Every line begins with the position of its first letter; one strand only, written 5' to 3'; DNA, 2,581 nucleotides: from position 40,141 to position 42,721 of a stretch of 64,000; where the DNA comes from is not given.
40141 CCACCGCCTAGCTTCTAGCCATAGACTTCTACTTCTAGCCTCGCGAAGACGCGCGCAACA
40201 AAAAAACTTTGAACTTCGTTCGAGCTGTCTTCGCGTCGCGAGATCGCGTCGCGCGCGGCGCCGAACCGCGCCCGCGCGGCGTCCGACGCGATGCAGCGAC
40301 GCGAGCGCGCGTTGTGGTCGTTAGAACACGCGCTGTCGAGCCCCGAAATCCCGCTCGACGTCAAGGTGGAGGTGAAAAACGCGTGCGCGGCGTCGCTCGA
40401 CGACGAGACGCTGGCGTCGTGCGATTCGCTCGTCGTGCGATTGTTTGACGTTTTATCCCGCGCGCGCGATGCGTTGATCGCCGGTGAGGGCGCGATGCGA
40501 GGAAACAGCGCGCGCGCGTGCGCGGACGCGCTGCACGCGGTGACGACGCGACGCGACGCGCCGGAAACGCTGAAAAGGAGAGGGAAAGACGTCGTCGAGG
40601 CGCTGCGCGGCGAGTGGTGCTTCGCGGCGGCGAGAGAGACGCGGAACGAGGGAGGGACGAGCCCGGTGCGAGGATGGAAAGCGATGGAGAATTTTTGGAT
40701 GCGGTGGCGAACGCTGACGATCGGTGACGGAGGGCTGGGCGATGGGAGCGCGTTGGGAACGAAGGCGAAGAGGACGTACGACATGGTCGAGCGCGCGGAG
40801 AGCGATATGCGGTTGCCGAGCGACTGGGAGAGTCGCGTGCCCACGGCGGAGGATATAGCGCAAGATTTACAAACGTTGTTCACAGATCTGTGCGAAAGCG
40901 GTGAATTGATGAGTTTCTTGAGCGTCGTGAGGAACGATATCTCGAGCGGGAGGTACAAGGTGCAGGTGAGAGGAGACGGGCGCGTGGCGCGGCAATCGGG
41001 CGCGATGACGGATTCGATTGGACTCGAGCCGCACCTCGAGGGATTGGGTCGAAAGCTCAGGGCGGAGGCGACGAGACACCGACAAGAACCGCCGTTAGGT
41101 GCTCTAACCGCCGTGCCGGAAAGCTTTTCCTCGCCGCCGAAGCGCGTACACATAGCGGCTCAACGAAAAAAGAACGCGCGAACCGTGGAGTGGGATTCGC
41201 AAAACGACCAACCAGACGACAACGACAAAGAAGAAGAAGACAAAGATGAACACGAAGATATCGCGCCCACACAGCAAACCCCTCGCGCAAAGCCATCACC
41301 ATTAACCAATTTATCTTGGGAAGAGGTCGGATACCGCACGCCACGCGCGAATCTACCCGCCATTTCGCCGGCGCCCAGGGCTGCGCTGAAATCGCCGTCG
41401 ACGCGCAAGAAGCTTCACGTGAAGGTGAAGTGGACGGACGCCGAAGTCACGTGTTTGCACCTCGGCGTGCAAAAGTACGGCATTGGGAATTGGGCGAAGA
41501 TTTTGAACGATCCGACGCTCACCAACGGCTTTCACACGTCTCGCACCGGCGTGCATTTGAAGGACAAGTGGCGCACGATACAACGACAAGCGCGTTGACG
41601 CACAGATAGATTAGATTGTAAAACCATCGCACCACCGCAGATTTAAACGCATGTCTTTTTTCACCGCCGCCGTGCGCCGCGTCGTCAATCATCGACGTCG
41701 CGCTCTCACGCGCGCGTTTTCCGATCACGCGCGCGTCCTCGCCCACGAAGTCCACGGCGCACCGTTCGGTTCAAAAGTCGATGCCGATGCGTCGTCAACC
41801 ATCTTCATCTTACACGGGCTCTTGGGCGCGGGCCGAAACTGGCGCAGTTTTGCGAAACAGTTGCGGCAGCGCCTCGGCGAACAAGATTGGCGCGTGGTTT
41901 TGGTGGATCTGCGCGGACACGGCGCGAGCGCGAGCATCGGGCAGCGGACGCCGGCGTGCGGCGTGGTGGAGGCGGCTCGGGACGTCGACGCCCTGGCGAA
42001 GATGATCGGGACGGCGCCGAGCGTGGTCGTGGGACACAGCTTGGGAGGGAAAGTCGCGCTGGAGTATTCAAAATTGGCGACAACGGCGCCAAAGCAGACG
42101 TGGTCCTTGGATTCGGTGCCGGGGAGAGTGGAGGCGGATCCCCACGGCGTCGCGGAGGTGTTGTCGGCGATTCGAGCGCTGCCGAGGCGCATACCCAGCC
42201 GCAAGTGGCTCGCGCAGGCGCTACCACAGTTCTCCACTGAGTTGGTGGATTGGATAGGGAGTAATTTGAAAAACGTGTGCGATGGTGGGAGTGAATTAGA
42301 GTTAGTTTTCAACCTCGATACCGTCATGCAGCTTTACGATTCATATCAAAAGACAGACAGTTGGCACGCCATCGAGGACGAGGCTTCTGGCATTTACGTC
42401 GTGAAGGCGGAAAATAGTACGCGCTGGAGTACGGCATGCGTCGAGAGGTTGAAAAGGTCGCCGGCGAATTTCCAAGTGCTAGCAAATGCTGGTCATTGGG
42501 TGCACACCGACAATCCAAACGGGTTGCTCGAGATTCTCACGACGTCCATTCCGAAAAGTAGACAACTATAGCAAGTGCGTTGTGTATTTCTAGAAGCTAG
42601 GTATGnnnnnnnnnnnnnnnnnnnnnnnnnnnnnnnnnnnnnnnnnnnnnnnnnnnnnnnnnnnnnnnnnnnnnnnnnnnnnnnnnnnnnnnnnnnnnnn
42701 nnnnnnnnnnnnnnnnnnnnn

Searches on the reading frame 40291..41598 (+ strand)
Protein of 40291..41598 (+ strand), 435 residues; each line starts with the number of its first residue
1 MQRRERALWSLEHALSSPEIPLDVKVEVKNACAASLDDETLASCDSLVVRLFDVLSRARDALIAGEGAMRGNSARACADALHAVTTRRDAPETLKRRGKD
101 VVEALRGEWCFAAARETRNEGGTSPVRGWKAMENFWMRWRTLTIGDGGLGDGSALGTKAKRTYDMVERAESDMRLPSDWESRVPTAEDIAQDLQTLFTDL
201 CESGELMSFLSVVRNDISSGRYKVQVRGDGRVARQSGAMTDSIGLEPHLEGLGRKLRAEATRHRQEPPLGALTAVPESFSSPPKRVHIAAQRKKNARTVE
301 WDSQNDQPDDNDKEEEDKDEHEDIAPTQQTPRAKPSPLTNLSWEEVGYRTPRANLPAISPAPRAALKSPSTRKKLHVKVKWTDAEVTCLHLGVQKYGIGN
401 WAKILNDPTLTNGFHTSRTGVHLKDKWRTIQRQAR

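Call 71: search_protein_families(library=pfam, proteins=[window:40291-41598:+], max_evalue=0.00001)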
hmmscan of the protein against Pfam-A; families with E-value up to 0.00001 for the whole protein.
window:40291-41598:+ (435 aa): 2 families
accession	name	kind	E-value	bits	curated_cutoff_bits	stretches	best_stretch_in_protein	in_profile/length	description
PF00249.37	Myb_DNA-binding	-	1.7e-06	28.4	24.4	1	378-429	1-44/46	Myb-like DNA-binding domain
PF23588.3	HTH_CHD1_Hrp3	-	3.5e-06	27.4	27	0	373-410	13-50/83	ATP-dependent helicase CHD1-2/hrp3 HTH domain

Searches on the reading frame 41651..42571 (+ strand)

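Call 71: search_protein_families(library=pfam, proteins=[window:41651-42571:+], max_evalue=0.00001)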
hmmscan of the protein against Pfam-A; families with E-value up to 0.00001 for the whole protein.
window:41651-42571:+ (306 aa): 3 families
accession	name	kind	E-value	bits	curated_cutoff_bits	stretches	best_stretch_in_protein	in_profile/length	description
PF12697.13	Abhydrolase_6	-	3e-22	80.8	26.3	1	51-291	1-213/217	Alpha/beta hydrolase family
PF00561.26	Abhydrolase_1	-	1.1e-15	58.5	25.8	1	50-143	2-90/245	alpha/beta hydrolase fold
PF12146.15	Hydrolase_4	-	1.5e-11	44.5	27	1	48-141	4-95/239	Serine aminopeptidase, S33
